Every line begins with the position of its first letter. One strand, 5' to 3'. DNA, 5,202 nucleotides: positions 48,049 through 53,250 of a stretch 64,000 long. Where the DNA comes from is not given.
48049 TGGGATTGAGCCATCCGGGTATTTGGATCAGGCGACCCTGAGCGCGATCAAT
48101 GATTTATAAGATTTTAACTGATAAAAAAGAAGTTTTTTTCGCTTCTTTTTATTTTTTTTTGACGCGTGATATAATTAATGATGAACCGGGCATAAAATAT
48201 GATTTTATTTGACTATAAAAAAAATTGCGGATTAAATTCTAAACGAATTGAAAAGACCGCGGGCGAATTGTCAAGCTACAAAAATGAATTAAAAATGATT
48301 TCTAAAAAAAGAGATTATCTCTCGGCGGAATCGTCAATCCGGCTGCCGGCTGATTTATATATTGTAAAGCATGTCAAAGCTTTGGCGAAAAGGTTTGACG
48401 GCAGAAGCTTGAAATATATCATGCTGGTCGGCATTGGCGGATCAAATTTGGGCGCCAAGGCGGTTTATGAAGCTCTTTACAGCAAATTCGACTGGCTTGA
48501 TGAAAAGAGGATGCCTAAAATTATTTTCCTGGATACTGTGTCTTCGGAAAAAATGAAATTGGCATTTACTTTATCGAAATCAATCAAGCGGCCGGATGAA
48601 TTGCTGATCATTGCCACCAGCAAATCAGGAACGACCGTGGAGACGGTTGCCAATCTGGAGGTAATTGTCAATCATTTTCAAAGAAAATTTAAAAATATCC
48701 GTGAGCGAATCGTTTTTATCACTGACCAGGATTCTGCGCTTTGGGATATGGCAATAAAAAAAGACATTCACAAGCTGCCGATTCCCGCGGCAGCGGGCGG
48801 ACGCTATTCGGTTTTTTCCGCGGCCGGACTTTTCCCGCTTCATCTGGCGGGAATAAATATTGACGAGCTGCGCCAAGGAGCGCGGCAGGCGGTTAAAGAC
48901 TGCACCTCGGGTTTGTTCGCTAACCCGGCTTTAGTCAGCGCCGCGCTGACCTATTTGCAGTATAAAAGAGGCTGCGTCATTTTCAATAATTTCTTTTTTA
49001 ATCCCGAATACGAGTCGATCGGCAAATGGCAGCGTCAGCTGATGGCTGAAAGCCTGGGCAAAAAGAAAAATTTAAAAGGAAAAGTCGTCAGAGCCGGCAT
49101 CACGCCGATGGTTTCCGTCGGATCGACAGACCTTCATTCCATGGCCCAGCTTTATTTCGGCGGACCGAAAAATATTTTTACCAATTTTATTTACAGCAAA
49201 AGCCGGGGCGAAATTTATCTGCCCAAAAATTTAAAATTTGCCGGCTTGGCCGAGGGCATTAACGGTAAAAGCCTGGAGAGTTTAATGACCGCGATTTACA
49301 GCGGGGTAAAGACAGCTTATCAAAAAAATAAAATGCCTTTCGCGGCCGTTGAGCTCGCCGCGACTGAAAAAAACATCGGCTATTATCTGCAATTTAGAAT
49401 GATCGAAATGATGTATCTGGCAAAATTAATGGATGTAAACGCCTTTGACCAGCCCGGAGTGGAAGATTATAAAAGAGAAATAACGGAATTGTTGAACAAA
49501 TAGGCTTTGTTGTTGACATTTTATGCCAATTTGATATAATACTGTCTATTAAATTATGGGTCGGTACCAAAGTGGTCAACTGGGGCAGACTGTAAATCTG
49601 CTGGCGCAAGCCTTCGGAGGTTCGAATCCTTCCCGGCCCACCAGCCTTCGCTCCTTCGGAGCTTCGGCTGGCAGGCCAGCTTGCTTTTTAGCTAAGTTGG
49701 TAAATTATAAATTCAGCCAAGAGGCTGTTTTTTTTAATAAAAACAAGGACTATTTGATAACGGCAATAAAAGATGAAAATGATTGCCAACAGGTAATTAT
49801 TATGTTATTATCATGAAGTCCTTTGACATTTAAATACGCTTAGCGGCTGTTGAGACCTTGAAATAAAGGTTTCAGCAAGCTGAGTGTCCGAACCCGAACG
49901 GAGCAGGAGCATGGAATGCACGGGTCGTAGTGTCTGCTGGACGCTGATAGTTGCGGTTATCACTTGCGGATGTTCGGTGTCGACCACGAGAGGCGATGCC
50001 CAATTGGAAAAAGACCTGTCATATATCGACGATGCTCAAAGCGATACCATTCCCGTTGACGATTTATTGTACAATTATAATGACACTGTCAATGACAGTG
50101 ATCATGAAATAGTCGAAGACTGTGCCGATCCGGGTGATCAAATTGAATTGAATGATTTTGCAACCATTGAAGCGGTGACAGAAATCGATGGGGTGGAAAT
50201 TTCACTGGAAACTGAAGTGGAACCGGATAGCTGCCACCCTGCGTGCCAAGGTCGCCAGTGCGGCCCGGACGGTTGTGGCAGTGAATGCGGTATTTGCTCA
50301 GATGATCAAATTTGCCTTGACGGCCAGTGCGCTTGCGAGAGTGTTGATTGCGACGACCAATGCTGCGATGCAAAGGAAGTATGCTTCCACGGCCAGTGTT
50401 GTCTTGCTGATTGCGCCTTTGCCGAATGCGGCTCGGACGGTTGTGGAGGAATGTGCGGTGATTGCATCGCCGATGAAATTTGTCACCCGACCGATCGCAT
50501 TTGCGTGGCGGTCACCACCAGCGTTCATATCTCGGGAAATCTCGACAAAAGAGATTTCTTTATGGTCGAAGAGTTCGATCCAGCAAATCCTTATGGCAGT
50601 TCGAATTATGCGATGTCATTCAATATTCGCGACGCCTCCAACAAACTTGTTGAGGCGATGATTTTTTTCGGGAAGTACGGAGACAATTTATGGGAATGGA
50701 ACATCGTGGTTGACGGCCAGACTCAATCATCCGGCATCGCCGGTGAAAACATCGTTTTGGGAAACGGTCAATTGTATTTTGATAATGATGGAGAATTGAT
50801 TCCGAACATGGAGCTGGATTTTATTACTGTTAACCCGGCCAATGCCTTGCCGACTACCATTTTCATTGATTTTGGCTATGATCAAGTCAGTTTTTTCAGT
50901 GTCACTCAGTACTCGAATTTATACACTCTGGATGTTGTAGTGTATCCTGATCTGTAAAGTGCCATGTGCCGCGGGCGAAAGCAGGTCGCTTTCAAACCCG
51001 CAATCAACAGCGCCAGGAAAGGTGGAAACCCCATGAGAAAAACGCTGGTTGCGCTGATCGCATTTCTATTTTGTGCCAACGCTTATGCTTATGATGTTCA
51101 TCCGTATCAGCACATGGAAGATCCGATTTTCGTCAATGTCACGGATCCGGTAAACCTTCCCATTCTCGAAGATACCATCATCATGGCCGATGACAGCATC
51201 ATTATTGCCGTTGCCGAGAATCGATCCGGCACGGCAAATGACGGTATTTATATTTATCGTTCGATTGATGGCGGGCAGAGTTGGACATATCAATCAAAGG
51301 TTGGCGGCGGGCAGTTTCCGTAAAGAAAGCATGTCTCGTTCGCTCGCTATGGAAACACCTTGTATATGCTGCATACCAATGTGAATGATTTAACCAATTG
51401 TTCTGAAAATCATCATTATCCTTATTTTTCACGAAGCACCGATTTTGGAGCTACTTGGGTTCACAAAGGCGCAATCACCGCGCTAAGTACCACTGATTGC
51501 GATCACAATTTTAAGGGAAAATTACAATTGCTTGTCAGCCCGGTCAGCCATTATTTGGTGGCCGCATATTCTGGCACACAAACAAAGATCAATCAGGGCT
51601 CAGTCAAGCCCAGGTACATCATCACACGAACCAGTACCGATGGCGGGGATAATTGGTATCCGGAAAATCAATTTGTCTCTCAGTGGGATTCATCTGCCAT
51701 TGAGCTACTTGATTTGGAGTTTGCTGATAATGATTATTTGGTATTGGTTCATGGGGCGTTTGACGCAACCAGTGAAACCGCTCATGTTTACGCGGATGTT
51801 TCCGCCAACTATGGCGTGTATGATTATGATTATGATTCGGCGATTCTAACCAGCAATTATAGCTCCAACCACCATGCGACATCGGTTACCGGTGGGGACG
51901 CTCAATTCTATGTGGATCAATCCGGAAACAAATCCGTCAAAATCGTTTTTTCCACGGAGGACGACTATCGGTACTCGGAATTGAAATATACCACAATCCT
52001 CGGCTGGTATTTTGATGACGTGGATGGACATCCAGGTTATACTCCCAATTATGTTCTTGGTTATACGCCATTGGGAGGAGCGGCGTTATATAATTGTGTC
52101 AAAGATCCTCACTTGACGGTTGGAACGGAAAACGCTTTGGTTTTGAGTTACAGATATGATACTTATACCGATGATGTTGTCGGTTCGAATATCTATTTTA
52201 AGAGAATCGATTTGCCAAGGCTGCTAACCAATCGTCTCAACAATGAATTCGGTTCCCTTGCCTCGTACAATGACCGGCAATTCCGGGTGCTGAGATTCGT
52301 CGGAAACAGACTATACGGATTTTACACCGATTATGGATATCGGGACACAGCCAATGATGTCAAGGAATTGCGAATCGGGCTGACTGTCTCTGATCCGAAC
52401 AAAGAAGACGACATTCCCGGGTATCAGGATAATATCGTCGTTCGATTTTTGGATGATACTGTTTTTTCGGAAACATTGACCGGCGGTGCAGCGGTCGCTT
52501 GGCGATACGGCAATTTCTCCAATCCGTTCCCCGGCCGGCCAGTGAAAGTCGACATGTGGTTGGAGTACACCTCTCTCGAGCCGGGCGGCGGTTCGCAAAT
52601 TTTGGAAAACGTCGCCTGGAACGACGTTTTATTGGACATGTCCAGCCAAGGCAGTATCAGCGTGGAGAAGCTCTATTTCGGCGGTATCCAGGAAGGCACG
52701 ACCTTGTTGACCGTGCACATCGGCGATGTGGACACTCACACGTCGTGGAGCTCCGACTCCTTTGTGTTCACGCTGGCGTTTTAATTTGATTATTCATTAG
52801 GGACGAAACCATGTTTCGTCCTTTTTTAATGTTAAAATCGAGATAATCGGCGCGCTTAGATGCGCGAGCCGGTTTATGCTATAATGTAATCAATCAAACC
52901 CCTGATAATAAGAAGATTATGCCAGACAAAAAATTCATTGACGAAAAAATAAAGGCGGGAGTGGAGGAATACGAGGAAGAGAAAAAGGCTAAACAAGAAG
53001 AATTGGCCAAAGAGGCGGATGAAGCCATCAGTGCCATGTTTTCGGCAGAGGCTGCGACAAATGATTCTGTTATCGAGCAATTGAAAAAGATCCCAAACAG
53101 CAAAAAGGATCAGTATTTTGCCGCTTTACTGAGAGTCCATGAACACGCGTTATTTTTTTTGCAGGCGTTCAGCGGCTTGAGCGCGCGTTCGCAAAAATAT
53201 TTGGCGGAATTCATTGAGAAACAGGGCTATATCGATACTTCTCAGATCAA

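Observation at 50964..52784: Single in-frame TAA (51321-51323) splitting a BNR/Asp-box repeat exported protein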

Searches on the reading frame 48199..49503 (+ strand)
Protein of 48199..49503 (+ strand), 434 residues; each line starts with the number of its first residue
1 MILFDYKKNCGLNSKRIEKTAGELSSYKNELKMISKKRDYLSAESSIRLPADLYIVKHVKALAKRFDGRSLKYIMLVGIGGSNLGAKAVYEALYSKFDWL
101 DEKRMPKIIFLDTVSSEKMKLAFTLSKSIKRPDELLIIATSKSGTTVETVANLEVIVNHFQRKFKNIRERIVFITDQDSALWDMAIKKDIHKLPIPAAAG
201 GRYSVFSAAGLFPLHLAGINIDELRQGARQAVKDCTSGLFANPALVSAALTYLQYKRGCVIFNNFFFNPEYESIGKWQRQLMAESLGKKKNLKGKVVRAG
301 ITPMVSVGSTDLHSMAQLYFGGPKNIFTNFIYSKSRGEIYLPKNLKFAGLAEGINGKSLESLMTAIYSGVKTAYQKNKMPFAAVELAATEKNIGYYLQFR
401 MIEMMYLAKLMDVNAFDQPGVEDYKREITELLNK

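Call 6: search_protein_families(library=pfam, proteins=[window:48199-49503:+], max_evalue=1)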
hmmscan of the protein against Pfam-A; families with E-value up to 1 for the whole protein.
window:48199-49503:+ (434 aa): 1 family
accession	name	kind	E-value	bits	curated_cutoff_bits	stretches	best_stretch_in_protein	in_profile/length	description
PF00342.24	PGI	-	5.4e-20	71.9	22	1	67-423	92-457/486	Phosphoglucose isomerase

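Call 28: find_related_loci(query=window:48199-49500:+, collection=genome_contigs, flank=8000)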
Query window:48199-49500:+ (434 aa) in genome_contigs; peptide patterns used: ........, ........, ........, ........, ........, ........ (x = any residue, [..] = any of these).
599 stretches matched a pattern (row limit reached: there are more); 16 encode a relative of the query (tblastn E <= 1e-3); 16 distinct loci.
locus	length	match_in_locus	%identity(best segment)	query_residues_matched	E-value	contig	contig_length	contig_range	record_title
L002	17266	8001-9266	55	1-432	3e-149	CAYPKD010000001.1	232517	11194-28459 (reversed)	MAG TPA_asm: uncultured Gammaproteobacteria bacterium isolate binchicken_co334_146 genome assembly, contig: NODE_24_leng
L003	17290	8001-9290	51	4-433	2e-138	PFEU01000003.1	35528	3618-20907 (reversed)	MAG: Candidatus Uhrbacteria bacterium CG10_big_fil_rev_8_21_14_0_10_48_16 CG10_8_21_14_0.10_scaffold_2288_c, whole genom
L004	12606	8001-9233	50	24-433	8e-132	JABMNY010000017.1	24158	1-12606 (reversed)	MAG: Candidatus Uhrbacteria bacterium isolate bin.153 k141_1534279, whole genome shotgun sequence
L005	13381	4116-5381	50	12-432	5e-131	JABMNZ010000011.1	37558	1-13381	MAG: Parcubacteria group bacterium isolate bin.251 k141_2680380, whole genome shotgun sequence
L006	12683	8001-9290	48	4-432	1e-130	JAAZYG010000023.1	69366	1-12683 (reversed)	MAG: Candidatus Uhrbacteria bacterium isolate bin41o c_000002475457, whole genome shotgun sequence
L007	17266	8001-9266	48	12-432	4e-129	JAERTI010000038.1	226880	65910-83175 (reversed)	MAG: Candidatus Uhrbacteria bacterium isolate BH28 c_000000007357, whole genome shotgun sequence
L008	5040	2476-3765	48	4-432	9e-130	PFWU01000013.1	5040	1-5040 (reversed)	MAG: Candidatus Uhrbacteria bacterium CG_4_9_14_3_um_filter_50_9 CG_4_9_14_3_um_filter_150_scaffold_21489_c, whole genom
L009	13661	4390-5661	47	10-432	2e-125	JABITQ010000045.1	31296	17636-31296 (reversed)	MAG: Candidatus Uhrbacteria bacterium isolate SI072_bin28 k141_1234030, whole genome shotgun sequence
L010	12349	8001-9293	45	4-433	5e-117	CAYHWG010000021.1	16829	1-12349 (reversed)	MAG TPA_asm: uncultured Gammaproteobacteria bacterium isolate ERP119705_co15_652 genome assembly, contig: NODE_3514_leng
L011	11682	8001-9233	47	24-433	1e-115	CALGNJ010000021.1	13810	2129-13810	MAG: Candidatus Pacebacteria bacterium isolate L1_Bin_METABAT__222_1 genome assembly, contig: c_000000956623, whole geno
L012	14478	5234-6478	47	5-434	4e-115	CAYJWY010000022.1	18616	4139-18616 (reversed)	MAG TPA_asm: uncultured Gammaproteobacteria bacterium isolate ERP125453_co1_482 genome assembly, contig: NODE_2964_lengt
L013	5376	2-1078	48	77-434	3e-102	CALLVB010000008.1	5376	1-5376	MAG: Candidatus Pacebacteria bacterium isolate L1_Bin_Bin_43_sub_1 genome assembly, contig: c_000001369186, whole genome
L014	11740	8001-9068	38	60-432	3e-60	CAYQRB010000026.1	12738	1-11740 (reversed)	MAG TPA_asm: uncultured Candidatus Saccharibacteria bacterium isolate SRP329715_co1_408 genome assembly, contig: NODE_74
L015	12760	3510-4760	32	11-425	5e-47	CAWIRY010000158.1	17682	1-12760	MAG: uncultured delta proteobacterium isolate MFD03323.bin.1.124 genome assembly, contig: contig_47385, whole genome sho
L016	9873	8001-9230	29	26-434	4e-36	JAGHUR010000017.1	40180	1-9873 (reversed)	MAG: Candidatus Fiminaster equi isolate E4_MB2_69 c_000000284978, whole genome shotgun sequence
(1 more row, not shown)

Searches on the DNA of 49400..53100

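Call 36: search_rna_families(source=window, start=49400, end=53100, threshold=evalue, max_evalue=1)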
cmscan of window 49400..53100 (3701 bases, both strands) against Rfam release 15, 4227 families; matches with E-value up to 1: 2.
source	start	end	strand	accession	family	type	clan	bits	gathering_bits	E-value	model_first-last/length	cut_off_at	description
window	49558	49640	+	RF00005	tRNA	Gene; tRNA;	CL00001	54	29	4.5e-10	1-71/71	no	tRNA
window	50503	50567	-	RF01129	sR44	Gene; snRNA; snoRNA; CD-box;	-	17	45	0.61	1-55/55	no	Small nucleolar RNA sR44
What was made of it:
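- On Programmed stop-codon readthrough / codon reassignment: No Rfam hit (call 36).
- No Rfam element was found (call 36).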

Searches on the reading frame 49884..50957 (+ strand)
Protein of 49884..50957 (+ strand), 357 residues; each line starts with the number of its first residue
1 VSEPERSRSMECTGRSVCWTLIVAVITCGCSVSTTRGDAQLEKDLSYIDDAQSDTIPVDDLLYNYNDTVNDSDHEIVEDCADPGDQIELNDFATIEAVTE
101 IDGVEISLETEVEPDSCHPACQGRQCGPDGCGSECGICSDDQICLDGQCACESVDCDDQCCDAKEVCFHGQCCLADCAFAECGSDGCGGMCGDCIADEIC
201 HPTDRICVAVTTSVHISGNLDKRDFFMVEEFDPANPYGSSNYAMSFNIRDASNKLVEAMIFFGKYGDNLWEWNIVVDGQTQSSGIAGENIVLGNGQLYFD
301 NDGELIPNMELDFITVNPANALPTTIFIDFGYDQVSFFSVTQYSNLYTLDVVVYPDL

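Call 6: search_protein_families(library=pfam, proteins=[window:49884-50957:+], max_evalue=1)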
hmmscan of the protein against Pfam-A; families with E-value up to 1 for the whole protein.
window:49884-50957:+ (357 aa): 1 family
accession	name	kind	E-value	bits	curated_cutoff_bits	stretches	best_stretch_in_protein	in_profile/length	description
PF07559.19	FlgE_D2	-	4.5e-07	30.9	22.7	1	219-345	1-130/142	Flagellar basal body protein FlaE D2 domain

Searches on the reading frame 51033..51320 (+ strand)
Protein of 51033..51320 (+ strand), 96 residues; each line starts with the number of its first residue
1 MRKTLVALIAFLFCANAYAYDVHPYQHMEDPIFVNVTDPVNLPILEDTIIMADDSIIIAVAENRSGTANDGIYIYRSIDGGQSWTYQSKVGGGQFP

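Call 30: search_protein_families(library=pfam, proteins=[window:51033-51320:+], max_evalue=10)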
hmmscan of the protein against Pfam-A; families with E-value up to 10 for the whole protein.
seq(96 aa): 1 family
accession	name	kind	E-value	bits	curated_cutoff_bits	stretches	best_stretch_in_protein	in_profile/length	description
PF02012.26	BNR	-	0.072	13.5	27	1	75-85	1-11/12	BNR/Asp-box repeat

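Call 39: list_cluster_members(proteins=[window:51033-51320:+, window:50964-51320:+, P0001])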
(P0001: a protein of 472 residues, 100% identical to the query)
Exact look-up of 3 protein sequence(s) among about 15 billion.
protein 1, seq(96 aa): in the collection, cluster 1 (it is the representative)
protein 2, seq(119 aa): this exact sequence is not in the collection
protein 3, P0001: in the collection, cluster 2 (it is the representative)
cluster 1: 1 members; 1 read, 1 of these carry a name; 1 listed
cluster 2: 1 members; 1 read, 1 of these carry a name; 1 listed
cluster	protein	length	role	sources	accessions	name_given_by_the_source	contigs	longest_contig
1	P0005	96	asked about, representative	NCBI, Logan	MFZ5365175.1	MAG: hypothetical protein ACOZBH_03195 [Patescibacteria group bacterium]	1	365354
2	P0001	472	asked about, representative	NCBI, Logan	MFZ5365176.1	MAG: hypothetical protein ACOZBH_03200 [Patescibacteria group bacterium]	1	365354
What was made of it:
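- Closest known: Nonsense-mutation pseudogenes. Different: The database annotation lists two genes rather than a pseudogene (call 39).
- NCBI annotates two separate hypothetical proteins rather than a pseudogene (call 39).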

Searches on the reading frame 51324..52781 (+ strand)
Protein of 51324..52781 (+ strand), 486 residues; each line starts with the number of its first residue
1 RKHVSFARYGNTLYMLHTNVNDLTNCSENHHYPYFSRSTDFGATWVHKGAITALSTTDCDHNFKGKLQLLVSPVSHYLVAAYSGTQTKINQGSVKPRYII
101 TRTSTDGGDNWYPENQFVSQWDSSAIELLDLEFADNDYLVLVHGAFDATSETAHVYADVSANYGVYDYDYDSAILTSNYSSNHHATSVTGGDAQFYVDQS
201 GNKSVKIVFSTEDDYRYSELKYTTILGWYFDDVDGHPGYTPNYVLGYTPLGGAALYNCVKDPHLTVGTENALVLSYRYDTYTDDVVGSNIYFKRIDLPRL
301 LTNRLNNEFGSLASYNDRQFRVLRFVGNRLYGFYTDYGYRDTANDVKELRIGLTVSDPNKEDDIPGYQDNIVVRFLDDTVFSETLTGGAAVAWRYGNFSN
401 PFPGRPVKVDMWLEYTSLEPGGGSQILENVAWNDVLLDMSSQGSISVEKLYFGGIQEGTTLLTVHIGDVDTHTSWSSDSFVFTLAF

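Call 26: search_protein_representatives(protein=window:51324-52781:+)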
Query: 486 residues. Proteins with E-value up to 0.001 (for the whole library): 2; up to 1e-10: 1; up to 1e-30: 1. The best 2 are listed.
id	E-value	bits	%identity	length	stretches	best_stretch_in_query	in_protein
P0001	0.0e+00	1089.9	100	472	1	15-486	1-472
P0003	5.0e-04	35.5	31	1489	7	39-137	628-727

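Call 30: search_protein_families(library=pfam, proteins=[window:51324-52781:+], max_evalue=10)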
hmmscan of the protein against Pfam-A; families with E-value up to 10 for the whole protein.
window:51324-52781:+ (486 aa): 1 family
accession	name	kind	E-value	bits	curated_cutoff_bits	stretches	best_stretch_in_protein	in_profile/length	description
PF02012.26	BNR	-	0.0033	17.6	27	2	103-112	2-11/12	BNR/Asp-box repeat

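Call 37: predict_structure(protein=window:51324-52781:+)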
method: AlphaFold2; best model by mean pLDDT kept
length: 486 residues; sequences in the alignment: 1
mean_pLDDT: 30.2   pTM: 0.24
mean pLDDT of the five models: 30.2, 26.1, 25.6, 25.2, 24.8
residues with pLDDT >= 90: 0; 70-90: 0; 50-70: 1; < 50: 485
segments of 3 or more residues with pLDDT < 50: 1-358, 360-486
pLDDT, mean of each block of 10 residues (from residue 1): 36 37 36 27 25 32 35 31 28 26 25 23 30 33 30 29 23 25 24 29 28 24 25 27 26 25 25 23 23 24 29 26 29 28 38 47 38 31 29 34 45 44 40 32 36 31 29 32 30
secondary structure, 60 per line:
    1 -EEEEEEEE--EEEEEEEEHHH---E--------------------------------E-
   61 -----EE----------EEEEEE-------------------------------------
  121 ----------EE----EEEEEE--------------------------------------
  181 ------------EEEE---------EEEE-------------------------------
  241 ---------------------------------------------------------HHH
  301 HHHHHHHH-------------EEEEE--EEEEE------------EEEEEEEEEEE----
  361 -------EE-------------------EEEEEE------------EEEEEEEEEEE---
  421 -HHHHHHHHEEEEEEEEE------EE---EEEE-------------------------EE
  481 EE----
elements in order: E2-9 E12-19 E78-83 E137-142 E193-196 E206-209 H298-308 E322-326 E329-333 E346-356 E389-394 E407-417 H422-429 E430-438 E450-453 E479-482
